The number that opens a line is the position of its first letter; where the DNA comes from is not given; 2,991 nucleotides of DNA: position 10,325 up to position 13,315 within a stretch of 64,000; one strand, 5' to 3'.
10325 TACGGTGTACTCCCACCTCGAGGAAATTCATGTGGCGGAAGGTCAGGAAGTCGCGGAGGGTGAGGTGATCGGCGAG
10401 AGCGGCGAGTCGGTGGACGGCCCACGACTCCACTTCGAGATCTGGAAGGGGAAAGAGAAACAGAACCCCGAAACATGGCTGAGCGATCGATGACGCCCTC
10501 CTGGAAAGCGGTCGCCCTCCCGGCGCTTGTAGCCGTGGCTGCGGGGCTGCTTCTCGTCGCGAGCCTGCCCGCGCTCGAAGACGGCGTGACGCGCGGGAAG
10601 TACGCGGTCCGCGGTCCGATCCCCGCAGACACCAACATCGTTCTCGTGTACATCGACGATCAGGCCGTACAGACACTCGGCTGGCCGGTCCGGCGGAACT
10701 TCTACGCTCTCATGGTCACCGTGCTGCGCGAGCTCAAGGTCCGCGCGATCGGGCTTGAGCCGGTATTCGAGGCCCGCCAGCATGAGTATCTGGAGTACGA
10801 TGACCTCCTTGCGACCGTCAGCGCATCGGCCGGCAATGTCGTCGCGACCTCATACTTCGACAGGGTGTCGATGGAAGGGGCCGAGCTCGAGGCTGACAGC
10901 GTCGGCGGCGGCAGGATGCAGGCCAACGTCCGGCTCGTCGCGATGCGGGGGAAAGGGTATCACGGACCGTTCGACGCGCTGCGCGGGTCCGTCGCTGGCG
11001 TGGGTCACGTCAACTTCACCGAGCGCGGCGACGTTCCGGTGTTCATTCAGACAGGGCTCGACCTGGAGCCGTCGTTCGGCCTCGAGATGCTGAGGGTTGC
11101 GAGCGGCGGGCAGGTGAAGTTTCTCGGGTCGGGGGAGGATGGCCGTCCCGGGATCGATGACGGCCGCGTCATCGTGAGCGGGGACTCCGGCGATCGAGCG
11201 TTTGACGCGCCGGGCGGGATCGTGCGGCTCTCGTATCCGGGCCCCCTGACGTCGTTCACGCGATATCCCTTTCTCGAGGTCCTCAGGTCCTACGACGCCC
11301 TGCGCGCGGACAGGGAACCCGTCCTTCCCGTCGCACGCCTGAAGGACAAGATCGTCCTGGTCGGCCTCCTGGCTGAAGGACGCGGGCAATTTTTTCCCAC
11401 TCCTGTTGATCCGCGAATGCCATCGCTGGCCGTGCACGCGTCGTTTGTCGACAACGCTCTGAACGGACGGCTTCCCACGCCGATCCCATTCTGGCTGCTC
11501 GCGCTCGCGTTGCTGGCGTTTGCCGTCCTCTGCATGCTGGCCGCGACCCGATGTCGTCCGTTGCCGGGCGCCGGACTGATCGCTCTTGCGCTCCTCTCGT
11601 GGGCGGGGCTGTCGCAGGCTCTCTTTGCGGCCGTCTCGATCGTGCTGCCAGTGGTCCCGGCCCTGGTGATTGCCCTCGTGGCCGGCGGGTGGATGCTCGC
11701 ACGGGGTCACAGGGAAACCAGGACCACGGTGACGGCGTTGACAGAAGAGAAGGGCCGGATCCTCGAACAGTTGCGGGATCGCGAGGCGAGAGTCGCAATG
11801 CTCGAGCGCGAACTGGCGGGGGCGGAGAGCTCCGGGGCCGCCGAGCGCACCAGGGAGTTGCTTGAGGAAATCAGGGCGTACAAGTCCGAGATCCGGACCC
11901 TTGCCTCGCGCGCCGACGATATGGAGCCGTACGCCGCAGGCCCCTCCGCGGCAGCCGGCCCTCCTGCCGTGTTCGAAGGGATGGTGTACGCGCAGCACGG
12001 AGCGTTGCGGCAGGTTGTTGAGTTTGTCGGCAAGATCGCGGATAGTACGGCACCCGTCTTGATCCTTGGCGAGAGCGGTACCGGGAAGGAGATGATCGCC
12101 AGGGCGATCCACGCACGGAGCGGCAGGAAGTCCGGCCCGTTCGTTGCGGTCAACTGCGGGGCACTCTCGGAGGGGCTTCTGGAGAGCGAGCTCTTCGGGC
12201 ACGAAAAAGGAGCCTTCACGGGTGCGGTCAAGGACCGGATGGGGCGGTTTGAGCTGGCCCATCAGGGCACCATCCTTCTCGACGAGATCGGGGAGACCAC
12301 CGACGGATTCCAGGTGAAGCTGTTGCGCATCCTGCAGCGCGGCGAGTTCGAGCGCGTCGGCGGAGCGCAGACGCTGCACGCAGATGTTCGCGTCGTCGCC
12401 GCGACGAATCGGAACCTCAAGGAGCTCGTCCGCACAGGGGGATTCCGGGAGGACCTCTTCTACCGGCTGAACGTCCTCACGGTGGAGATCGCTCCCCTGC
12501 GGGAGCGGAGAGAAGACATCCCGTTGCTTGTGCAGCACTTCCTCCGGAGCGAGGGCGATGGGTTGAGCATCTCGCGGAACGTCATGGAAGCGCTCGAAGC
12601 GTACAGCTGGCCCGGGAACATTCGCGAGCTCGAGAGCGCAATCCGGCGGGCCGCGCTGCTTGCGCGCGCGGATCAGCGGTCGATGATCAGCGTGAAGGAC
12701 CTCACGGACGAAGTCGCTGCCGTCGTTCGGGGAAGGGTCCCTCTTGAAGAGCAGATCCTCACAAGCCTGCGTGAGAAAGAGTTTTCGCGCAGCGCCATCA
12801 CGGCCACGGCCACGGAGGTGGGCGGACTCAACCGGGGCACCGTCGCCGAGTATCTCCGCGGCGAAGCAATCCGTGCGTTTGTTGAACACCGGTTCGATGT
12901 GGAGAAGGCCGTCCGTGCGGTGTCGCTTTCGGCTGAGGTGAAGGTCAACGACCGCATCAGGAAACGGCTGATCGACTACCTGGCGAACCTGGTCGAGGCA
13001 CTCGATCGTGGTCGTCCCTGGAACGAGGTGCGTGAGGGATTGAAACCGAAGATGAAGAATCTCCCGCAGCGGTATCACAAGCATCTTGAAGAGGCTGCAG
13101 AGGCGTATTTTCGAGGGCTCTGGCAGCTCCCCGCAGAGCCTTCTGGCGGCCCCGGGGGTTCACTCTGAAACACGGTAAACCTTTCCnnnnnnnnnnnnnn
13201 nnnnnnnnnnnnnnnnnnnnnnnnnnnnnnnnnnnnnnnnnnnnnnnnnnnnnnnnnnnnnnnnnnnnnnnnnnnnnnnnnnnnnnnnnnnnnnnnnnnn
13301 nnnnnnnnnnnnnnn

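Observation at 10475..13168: CHASE2-sensor σ54 enhancer-binding protein fused to the TPR–DUF4292–M23 envelope cluster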

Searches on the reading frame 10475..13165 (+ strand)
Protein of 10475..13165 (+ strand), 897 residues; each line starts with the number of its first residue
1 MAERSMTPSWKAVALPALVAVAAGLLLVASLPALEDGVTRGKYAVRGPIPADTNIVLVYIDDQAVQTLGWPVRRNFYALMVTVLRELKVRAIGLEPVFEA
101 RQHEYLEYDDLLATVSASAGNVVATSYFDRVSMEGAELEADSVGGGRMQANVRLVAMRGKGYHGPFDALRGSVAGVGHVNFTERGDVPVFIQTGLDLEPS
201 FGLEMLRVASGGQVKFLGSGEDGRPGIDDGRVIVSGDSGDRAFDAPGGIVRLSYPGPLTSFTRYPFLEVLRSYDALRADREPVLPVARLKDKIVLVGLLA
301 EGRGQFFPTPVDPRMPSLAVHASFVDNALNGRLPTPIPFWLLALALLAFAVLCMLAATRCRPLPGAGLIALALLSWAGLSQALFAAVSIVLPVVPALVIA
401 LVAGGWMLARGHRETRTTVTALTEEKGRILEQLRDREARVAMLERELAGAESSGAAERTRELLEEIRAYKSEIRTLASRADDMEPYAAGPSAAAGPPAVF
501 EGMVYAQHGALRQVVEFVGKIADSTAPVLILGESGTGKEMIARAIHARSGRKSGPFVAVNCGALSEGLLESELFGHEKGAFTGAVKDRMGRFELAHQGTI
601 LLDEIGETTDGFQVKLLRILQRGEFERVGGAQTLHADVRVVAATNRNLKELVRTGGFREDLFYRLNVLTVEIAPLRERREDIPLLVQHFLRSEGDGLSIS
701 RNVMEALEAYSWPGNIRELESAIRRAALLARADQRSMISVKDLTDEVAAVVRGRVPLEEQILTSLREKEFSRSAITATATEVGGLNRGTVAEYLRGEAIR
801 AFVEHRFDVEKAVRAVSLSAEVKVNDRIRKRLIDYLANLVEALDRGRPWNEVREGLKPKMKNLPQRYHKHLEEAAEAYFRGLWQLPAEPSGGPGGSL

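Call 4: search_protein_families(library=pfam, proteins=[window:10475-13165:+], max_evalue=0.01)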
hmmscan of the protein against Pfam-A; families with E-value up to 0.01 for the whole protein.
window:10475-13165:+ (897 aa): 8 families
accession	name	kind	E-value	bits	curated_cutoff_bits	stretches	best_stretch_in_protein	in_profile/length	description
PF00158.32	Sigma54_activat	-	1.3e-67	227.1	20.2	1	506-670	3-167/168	Sigma-54 interaction domain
PF05226.16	CHASE2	-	4.2e-32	112.2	26.3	1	34-353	17-252/257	CHASE2 domain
PF25601.1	AAA_lid_14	-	1e-19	70.6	27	1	676-749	1-76/87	AAA+ ATPase lid domain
PF14532.12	Sigma54_activ_2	-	3.2e-16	60.3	25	1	518-675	14-138/138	Sigma-54 interaction domain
PF07728.20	AAA_5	-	7.2e-06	26.5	22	1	527-647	1-124/139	AAA domain (dynein-related subfamily)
PF00004.35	AAA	-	0.0002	22.3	21.2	1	528-646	1-110/131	ATPase family associated with various cellular activities (AAA)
PF07724.20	AAA_2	-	0.00051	20.6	27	1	526-652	4-131/166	AAA domain (Cdc48 subfamily)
PF01078.27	Mg_chelatase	-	0.0012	18.8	20.3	0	583-645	93-157/207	Magnesium chelatase, subunit ChlI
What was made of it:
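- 10574..11533 (+): Periplasmic CHASE2 domain (residues 34-353). Pfam PF05226, E 4e-32, call 4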

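Call 5: find_homologous_proteins(query=window:10475-13165:+)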
Query window:10475-13165:+ (897 aa): 139 proteins with E <= 0.001 among 8000 candidates; the best 120 are listed.
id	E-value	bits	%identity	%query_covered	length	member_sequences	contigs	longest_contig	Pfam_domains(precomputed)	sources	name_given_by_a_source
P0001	0.0e+0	1799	92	99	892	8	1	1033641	PF05226.17,PF00158.33,PF25601.2,PF14532.13,PF07728.21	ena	-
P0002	0.0e+0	1606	82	99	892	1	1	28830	PF05226.17,PF00158.33,PF25601.2,PF14532.13,PF07728.21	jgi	jgi:transcriptional regulator with GAF, ATPase, and Fis domain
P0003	0.0e+0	1574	81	99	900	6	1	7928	PF05226.17,PF00158.33,PF25601.2,PF14532.13,PF07728.21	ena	-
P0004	0.0e+0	1558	79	100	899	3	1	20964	PF05226.17,PF00158.33,PF25601.2,PF14532.13,PF07728.21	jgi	jgi:transcriptional regulator with PAS, ATPase and Fis domain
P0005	0.0e+0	1036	56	99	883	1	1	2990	PF05226.17,PF00158.33,PF25601.2,PF00004.36,PF14532.13,PF07728.21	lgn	-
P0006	1.1e-290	985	55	95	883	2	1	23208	PF05226.17,PF00158.33,PF07724.21,PF25601.2,PF14532.13,PF07728.21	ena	-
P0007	1.1e-288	978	56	96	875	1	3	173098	PF05226.17,PF00158.33,PF07724.21,PF25601.2,PF00004.36,PF14532.13,PF07728.21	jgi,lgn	jgi:transcriptional regulator with GAF, ATPase, and Fis domain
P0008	1.8e-287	974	55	99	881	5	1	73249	PF05226.17,PF00158.33,PF25601.2,PF00004.36,PF14532.13,PF07728.21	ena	-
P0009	6.2e-287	973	55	97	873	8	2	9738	PF05226.17,PF00158.33,PF25601.2,PF14532.13,PF07728.21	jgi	jgi:transcriptional regulator with GAF, ATPase, and Fis domain/CHASE2 domain-containing sensor prote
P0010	9.4e-287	972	53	98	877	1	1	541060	PF05226.17,PF00158.33,PF25601.2,PF14532.13,PF07728.21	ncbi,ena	-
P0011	7.6e-286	969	53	97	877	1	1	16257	PF05226.17,PF00158.33,PF25601.2,PF14532.13,PF07728.21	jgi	jgi:transcriptional regulator with GAF, ATPase, and Fis domain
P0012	7.9e-286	969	55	98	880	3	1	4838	PF05226.17,PF00158.33,PF25601.2,PF00004.36,PF14532.13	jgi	jgi:DNA-binding NtrC family response regulator/CHASE2 domain-containing sensor protein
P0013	2.9e-285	967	54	95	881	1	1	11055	PF05226.17,PF00158.33,PF25601.2,PF14532.13,PF07728.21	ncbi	-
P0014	3.0e-285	967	54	98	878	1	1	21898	PF05226.17,PF00158.33,PF25601.2,PF14532.13,PF07728.21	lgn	-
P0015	3.0e-285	967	54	96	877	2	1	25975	PF05226.17,PF00158.33,PF25601.2,PF14532.13,PF07728.21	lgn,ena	-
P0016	3.1e-285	967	54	96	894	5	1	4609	PF05226.17,PF00158.33,PF07724.21,PF25601.2,PF00004.36,PF14532.13,PF07728.21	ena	-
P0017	5.6e-285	966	55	97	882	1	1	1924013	PF05226.17,PF00158.33,PF07724.21,PF25601.2,PF14532.13,PF07728.21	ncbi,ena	-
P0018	5.9e-285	966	53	96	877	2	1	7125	PF05226.17,PF00158.33,PF25601.2,PF14532.13,PF07728.21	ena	-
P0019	7.5e-285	966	53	97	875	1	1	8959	PF05226.17,PF00158.33,PF25601.2,PF14532.13,PF07728.21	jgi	jgi:transcriptional regulator with GAF, ATPase, and Fis domain/CHASE2 domain-containing sensor prote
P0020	1.2e-284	965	54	95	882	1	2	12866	PF05226.17,PF00158.33,PF07724.21,PF25601.2,PF14532.13,PF07728.21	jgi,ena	-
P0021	2.1e-284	964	55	95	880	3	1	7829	PF05226.17,PF00158.33,PF25601.2,PF14532.13,PF07728.21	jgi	-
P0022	2.1e-284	964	54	97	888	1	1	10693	PF05226.17,PF00158.33,PF25601.2,PF14532.13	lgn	-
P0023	3.1e-284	964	53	98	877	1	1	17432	PF05226.17,PF00158.33,PF25601.2,PF14532.13,PF07728.21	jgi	jgi:transcriptional regulator with GAF, ATPase, and Fis domain/CHASE2 domain-containing sensor prote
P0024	4.5e-284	963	54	95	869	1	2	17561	PF05226.17,PF00158.33,PF07724.21,PF25601.2,PF14532.13,PF07728.21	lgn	-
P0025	1.4e-283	962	53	96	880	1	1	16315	PF05226.17,PF00158.33,PF07724.21,PF25601.2,PF14532.13,PF07728.21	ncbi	-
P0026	2.8e-283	960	54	97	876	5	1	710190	PF05226.17,PF00158.33,PF07724.21,PF25601.2,PF00004.36,PF14532.13,PF07728.21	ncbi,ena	-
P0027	3.6e-283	960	53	98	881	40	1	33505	PF05226.17,PF00158.33,PF25601.2,PF14532.13,PF07728.21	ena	-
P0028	5.3e-283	960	53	96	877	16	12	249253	PF05226.17,PF00158.33,PF07724.21,PF25601.2,PF14532.13,PF07728.21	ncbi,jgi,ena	jgi:transcriptional regulator with GAF, ATPase, and Fis domain/CHASE2 domain-containing sensor prote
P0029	8.2e-283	959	54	98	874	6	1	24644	PF05226.17,PF00158.33,PF07724.21,PF25601.2,PF14532.13,PF07728.21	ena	-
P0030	1.0e-282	959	53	97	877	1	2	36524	PF05226.17,PF00158.33,PF25601.2,PF14532.13,PF07728.21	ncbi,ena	-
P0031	1.1e-282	959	55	96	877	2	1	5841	PF05226.17,PF00158.33,PF07724.21,PF25601.2,PF00004.36,PF14532.13,PF07728.21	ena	-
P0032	1.6e-282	958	53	97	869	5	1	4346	PF05226.17,PF00158.33,PF07724.21,PF25601.2,PF00004.36,PF14532.13,PF07728.21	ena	-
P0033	1.9e-282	958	54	98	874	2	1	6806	PF05226.17,PF00158.33,PF07724.21,PF25601.2,PF14532.13,PF07728.21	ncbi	-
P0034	1.4e-281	955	55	96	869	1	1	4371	PF05226.17,PF00158.33,PF25601.2,PF14532.13,PF07728.21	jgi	jgi:two-component system response regulator HydG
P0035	2.4e-280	951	54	97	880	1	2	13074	PF05226.17,PF00158.33,PF25601.2,PF14532.13,PF07728.21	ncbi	-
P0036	9.9e-280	949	53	95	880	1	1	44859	PF05226.17,PF00158.33,PF07724.21,PF25601.2,PF00004.36,PF14532.13,PF07728.21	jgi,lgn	jgi:transcriptional regulator with GAF, ATPase, and Fis domain/CHASE2 domain-containing sensor prote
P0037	1.1e-279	949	53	96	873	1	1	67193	PF05226.17,PF00158.33,PF07724.21,PF25601.2,PF14532.13,PF07728.21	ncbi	ncbi:MAG: sigma 54-interacting transcriptional regulator [Bacteroidota bacterium]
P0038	1.8e-279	948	52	98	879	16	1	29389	PF05226.17,PF00158.33,PF25601.2,PF14532.13,PF07728.21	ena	-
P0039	6.2e-279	946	54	97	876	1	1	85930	PF05226.17,PF00158.33,PF25601.2,PF14532.13,PF07728.21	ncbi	-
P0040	8.5e-279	946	53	96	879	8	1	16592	PF05226.17,PF00158.33,PF25601.2,PF14532.13,PF07728.21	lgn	-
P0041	1.4e-278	945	53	96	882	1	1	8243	PF05226.17,PF00158.33,PF07724.21,PF25601.2,PF14532.13,PF07728.21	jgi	jgi:DNA-binding NtrC family response regulator/CHASE2 domain-containing sensor protein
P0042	2.3e-278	944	54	97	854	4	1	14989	PF05226.17,PF00158.33,PF25601.2,PF00004.36,PF14532.13,PF07728.21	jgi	jgi:DNA-binding NtrC family response regulator/CHASE2 domain-containing sensor protein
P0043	3.6e-278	944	54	95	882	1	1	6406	PF05226.17,PF00158.33,PF07724.21,PF25601.2,PF14532.13,PF07728.21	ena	-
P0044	3.7e-278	944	52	98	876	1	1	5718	PF05226.17,PF00158.33,PF07724.21,PF25601.2,PF00004.36,PF14532.13,PF07728.21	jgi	jgi:transcriptional regulator with GAF, ATPase, and Fis domain/CHASE2 domain-containing sensor prote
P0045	4.3e-278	943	53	98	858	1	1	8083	PF05226.17,PF00158.33,PF07724.21,PF25601.2,PF14532.13,PF07728.21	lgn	-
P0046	5.7e-278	943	53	97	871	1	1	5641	PF05226.17,PF00158.33,PF07724.21,PF25601.2,PF14532.13,PF07728.21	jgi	jgi:transcriptional regulator with GAF, ATPase, and Fis domain/CHASE2 domain-containing sensor prote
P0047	5.8e-278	943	54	95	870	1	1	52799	PF05226.17,PF00158.33,PF07724.21,PF25601.2,PF00004.36,PF14532.13,PF07728.21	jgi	jgi:transcriptional regulator with GAF, ATPase, and Fis domain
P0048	1.9e-277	941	52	98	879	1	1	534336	PF05226.17,PF00158.33,PF25601.2,PF14532.13,PF07728.21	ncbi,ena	-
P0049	2.5e-277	941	54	95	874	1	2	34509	PF05226.17,PF00158.33,PF07724.21,PF25601.2,PF14532.13,PF07728.21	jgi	jgi:DNA-binding NtrC family response regulator/CHASE2 domain-containing sensor protein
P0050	2.0e-276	938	53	97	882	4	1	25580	PF05226.17,PF00158.33,PF07724.21,PF25601.2,PF14532.13,PF07728.21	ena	-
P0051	3.1e-276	937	51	99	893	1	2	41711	PF05226.17,PF00158.33,PF25601.2,PF00004.36,PF14532.13,PF07728.21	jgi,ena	jgi:transcriptional regulator with GAF, ATPase, and Fis domain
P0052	9.0e-276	936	53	98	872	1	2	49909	PF05226.17,PF00158.33,PF07724.21,PF25601.2,PF00004.36,PF14532.13,PF07728.21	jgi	jgi:transcriptional regulator with GAF, ATPase, and Fis domain/CHASE2 domain-containing sensor prote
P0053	9.2e-276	936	53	95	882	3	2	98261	PF05226.17,PF00158.33,PF07724.21,PF25601.2,PF14532.13,PF07728.21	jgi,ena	-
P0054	1.4e-275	935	54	95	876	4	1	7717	PF05226.17,PF00158.33,PF25601.2,PF14532.13,PF07728.21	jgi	jgi:DNA-binding NtrC family response regulator/CHASE2 domain-containing sensor protein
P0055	2.8e-275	934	54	99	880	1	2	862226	PF05226.17,PF00158.33,PF25601.2,PF14532.13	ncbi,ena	-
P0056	6.8e-275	933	53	96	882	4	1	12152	PF05226.17,PF00158.33,PF25601.2,PF14532.13,PF07728.21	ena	-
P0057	1.1e-274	932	53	95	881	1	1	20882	PF05226.17,PF00158.33,PF25601.2,PF14532.13,PF07728.21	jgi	jgi:transcriptional regulator with GAF, ATPase, and Fis domain/CHASE2 domain-containing sensor prote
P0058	1.2e-274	932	53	96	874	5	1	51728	PF05226.17,PF00158.33,PF25601.2,PF14532.13,PF07728.21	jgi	jgi:transcriptional regulator with GAF, ATPase, and Fis domain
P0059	2.2e-274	931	53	97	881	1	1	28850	PF05226.17,PF00158.33,PF07724.21,PF25601.2,PF14532.13,PF07728.21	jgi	jgi:transcriptional regulator with PAS, ATPase and Fis domain/CHASE2 domain-containing sensor protei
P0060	2.8e-274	931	52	98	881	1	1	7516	PF05226.17,PF00158.33,PF07724.21,PF25601.2,PF00493.30,PF14532.13,PF07728.21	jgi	-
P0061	3.1e-274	931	52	99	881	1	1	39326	PF05226.17,PF00158.33,PF07724.21,PF25601.2,PF00004.36,PF14532.13,PF07728.21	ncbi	-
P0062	1.1e-273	929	52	97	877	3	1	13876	PF05226.17,PF00158.33,PF07724.21,PF25601.2,PF00004.36,PF14532.13,PF07728.21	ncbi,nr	ncbi:MAG TPA: hypothetical protein DGH68_00355 [Bacteroidetes bacterium]|nr:hypothetical protein [Ba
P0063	1.2e-273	929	53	95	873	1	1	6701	PF05226.17,PF00158.33,PF25601.2,PF14532.13,PF07728.21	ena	-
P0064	3.8e-273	927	53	97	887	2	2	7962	PF05226.17,PF00158.33,PF07724.21,PF25601.2,PF00004.36,PF14532.13,PF07728.21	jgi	jgi:transcriptional regulator with GAF, ATPase, and Fis domain/CHASE2 domain-containing sensor prote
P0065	6.0e-273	926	54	95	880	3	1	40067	PF05226.17,PF00158.33,PF25601.2,PF00004.36,PF14532.13,PF07728.21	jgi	jgi:transcriptional regulator with GAF, ATPase, and Fis domain/CHASE2 domain-containing sensor prote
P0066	6.7e-273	926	53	98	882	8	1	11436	PF05226.17,PF00158.33,PF25601.2,PF00004.36,PF14532.13,PF07728.21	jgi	jgi:transcriptional regulator with GAF, ATPase, and Fis domain/CHASE2 domain-containing sensor prote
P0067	8.1e-272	923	52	98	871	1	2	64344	PF05226.17,PF00158.33,PF07724.21,PF25601.2,PF00004.36,PF14532.13,PF07728.21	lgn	-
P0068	8.4e-272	923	51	96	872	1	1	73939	PF05226.17,PF00158.33,PF07724.21,PF25601.2,PF00004.36,PF14532.13,PF07728.21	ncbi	-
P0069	9.0e-272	922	52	97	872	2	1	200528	PF05226.17,PF00158.33,PF07724.21,PF25601.2,PF00004.36,PF14532.13,PF07728.21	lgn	-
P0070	2.6e-271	921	53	95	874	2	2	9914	PF05226.17,PF00158.33,PF07724.21,PF25601.2,PF00004.36,PF14532.13,PF07728.21,PF01078.28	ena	-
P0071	3.6e-271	920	54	95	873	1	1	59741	PF05226.17,PF00158.33,PF25601.2,PF14532.13,PF07728.21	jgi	jgi:transcriptional regulator with GAF, ATPase, and Fis domain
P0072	4.8e-271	920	53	95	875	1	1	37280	PF05226.17,PF00158.33,PF07724.21,PF25601.2,PF14532.13,PF07728.21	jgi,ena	-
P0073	4.9e-271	920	52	98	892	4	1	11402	PF05226.17,PF00158.33,PF07724.21,PF25601.2,PF00493.30,PF14532.13,PF07728.21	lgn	-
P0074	5.8e-271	920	52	96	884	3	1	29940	PF05226.17,PF00158.33,PF25601.2,PF14532.13,PF07728.21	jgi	jgi:DNA-binding NtrC family response regulator/CHASE2 domain-containing sensor protein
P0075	7.2e-271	919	52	97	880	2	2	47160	PF05226.17,PF00158.33,PF07724.21,PF25601.2,PF14532.13,PF07728.21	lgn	-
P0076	2.4e-270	918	52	97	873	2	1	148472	PF05226.17,PF00158.33,PF07724.21,PF25601.2,PF00004.36,PF14532.13,PF07728.21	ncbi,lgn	-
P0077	6.3e-270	916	54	94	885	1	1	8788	PF05226.17,PF00158.33,PF07724.21,PF25601.2,PF00004.36,PF14532.13,PF07728.21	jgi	jgi:transcriptional regulator with GAF, ATPase, and Fis domain/CHASE2 domain-containing sensor prote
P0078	7.4e-270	916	53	96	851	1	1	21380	PF05226.17,PF00158.33,PF25601.2,PF14532.13,PF07728.21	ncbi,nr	ncbi:MAG: sigma 54-interacting transcriptional regulator [Ignavibacteria bacterium]|nr:sigma 54-inte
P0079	8.9e-270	916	54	94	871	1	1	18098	PF05226.17,PF00158.33,PF25601.2,PF14532.13,PF07728.21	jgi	jgi:DNA-binding NtrC family response regulator/CHASE2 domain-containing sensor protein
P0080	2.4e-269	914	52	97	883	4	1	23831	PF05226.17,PF00158.33,PF25601.2,PF00004.36,PF14532.13,PF07728.21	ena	-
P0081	3.5e-269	914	51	97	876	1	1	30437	PF05226.17,PF00158.33,PF25601.2,PF00004.36,PF14532.13,PF07728.21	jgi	jgi:transcriptional regulator with GAF, ATPase, and Fis domain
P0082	4.1e-269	914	53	95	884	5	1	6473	PF05226.17,PF00158.33,PF07724.21,PF25601.2,PF00004.36,PF14532.13,PF07728.21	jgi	-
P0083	7.3e-269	913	52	99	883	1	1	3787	PF05226.17,PF00158.33,PF25601.2,PF14532.13,PF07728.21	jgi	jgi:transcriptional regulator with GAF, ATPase, and Fis domain/CHASE2 domain-containing sensor prote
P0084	1.6e-268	912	53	97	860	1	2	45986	PF05226.17,PF00158.33,PF07724.21,PF25601.2,PF00004.36,PF14532.13,PF07728.21,PF01078.28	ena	-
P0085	5.3e-268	910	52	97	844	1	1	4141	PF05226.17,PF00158.33,PF25601.2,PF14532.13,PF07728.21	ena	-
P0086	5.5e-268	910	52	97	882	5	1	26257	PF05226.17,PF00158.33,PF25601.2,PF00004.36,PF14532.13,PF07728.21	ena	-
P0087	1.3e-267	909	52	95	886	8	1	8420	PF05226.17,PF00158.33,PF25601.2,PF00004.36,PF14532.13,PF07728.21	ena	-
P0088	2.2e-267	908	51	95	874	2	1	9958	PF05226.17,PF00158.33,PF25601.2,PF00004.36,PF14532.13,PF07728.21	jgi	jgi:transcriptional regulator with GAF, ATPase, and Fis domain/CHASE2 domain-containing sensor prote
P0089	2.3e-267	908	50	97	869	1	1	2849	PF05226.17,PF00158.33,PF07724.21,PF25601.2,PF14532.13,PF07728.21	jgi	-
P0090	1.2e-266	906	52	97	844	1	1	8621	PF05226.17,PF00158.33,PF25601.2,PF14532.13,PF07728.21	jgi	jgi:transcriptional regulator with GAF, ATPase, and Fis domain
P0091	1.3e-266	905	51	98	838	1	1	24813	PF05226.17,PF00158.33,PF07724.21,PF25601.2,PF14532.13,PF07728.21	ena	-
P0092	1.4e-266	905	51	96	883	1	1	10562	PF05226.17,PF00158.33,PF25601.2,PF00004.36,PF14532.13,PF07728.21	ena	-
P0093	4.1e-266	904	50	95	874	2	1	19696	PF05226.17,PF00158.33,PF07724.21,PF25601.2,PF00004.36,PF14532.13,PF07728.21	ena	-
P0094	4.6e-266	904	51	96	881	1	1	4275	PF05226.17,PF00158.33,PF25601.2,PF00004.36,PF14532.13,PF07728.21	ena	-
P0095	6.1e-266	903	53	95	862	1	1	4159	PF05226.17,PF00158.33,PF25601.2,PF00004.36,PF14532.13,PF07728.21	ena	-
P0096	6.4e-265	900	52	97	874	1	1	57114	PF05226.17,PF00158.33,PF07724.21,PF25601.2,PF14532.13,PF07728.21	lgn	-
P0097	1.4e-264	899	51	97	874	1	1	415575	PF05226.17,PF00158.33,PF25601.2,PF14532.13,PF07728.21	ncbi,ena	-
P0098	4.6e-264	897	51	97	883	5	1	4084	PF05226.17,PF00158.33,PF25601.2,PF14532.13,PF07728.21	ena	-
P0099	8.6e-264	896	51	99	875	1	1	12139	PF05226.17,PF00158.33,PF25601.2,PF14532.13,PF07728.21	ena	-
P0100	3.6e-263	894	50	95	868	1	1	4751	PF05226.17,PF00158.33,PF25601.2,PF14532.13,PF07728.21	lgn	-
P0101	7.3e-263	893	52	97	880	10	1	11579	PF05226.17,PF00158.33,PF25601.2,PF14532.13,PF07728.21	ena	-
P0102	9.1e-263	893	52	98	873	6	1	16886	PF05226.17,PF00158.33,PF07724.21,PF25601.2,PF00004.36,PF14532.13,PF07728.21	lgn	-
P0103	2.3e-262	891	52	94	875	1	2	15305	PF05226.17,PF00158.33,PF07724.21,PF25601.2,PF00004.36,PF14532.13,PF07728.21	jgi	jgi:transcriptional regulator with GAF, ATPase, and Fis domain/CHASE2 domain-containing sensor prote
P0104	3.3e-262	891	51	98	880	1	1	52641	PF05226.17,PF00158.33,PF25601.2,PF14532.13,PF07728.21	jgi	jgi:transcriptional regulator with GAF, ATPase, and Fis domain/CHASE2 domain-containing sensor prote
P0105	2.4e-261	888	51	98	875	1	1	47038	PF05226.17,PF00158.33,PF07724.21,PF25601.2,PF00004.36,PF14532.13,PF07728.21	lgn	-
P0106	2.4e-261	888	50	95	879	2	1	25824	PF05226.17,PF00158.33,PF07724.21,PF25601.2,PF14532.13,PF07728.21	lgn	-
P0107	3.9e-261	887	50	98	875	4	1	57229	PF05226.17,PF00158.33,PF07724.21,PF25601.2,PF00004.36,PF14532.13,PF07728.21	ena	-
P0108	1.8e-260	885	50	98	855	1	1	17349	PF05226.17,PF00158.33,PF25601.2,PF14532.13,PF07728.21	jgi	jgi:DNA-binding NtrC family response regulator/CHASE2 domain-containing sensor protein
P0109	3.3e-260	884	50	98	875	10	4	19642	PF05226.17,PF00158.33,PF25601.2,PF14532.13,PF07728.21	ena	-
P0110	8.1e-260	883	51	98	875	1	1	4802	PF05226.17,PF00158.33,PF07724.21,PF25601.2,PF00004.36,PF14532.13,PF07728.21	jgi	jgi:sigma-54 specific flagellar transcriptional regulator A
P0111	3.0e-258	878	50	98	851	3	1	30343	PF05226.17,PF00158.33,PF25601.2,PF14532.13,PF07728.21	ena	-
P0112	1.5e-257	875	50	97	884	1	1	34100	PF05226.17,PF00158.33,PF25601.2,PF14532.13,PF07728.21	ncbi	-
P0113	1.9e-257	875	50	97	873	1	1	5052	PF05226.17,PF00158.33,PF25601.2,PF00004.36,PF14532.13,PF07728.21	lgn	-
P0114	2.0e-257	875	50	97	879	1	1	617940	PF05226.17,PF00158.33,PF25601.2,PF14532.13,PF07728.21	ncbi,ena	-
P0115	1.1e-254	866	50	98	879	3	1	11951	PF05226.17,PF00158.33,PF25601.2,PF14532.13,PF07728.21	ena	-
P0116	2.3e-251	855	49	98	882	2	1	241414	PF05226.17,PF00158.33,PF25601.2,PF00004.36,PF14532.13,PF07728.21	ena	-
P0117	9.8e-249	846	48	99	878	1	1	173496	PF05226.17,PF00158.33,PF07724.21,PF25601.2,PF14532.13,PF07728.21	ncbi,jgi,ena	-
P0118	7.9e-247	840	49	96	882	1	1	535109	PF05226.17,PF00158.33,PF25601.2,PF14532.13,PF07728.21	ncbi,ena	-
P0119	2.3e-240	819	48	97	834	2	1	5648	PF05226.17,PF00158.33,PF07724.21,PF25601.2,PF14532.13,PF07728.21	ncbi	-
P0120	2.1e-225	769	56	71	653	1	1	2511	PF05226.17,PF00158.33,PF25601.2,PF00004.36,PF14532.13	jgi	jgi:transcriptional regulator with GAF, ATPase, and Fis domain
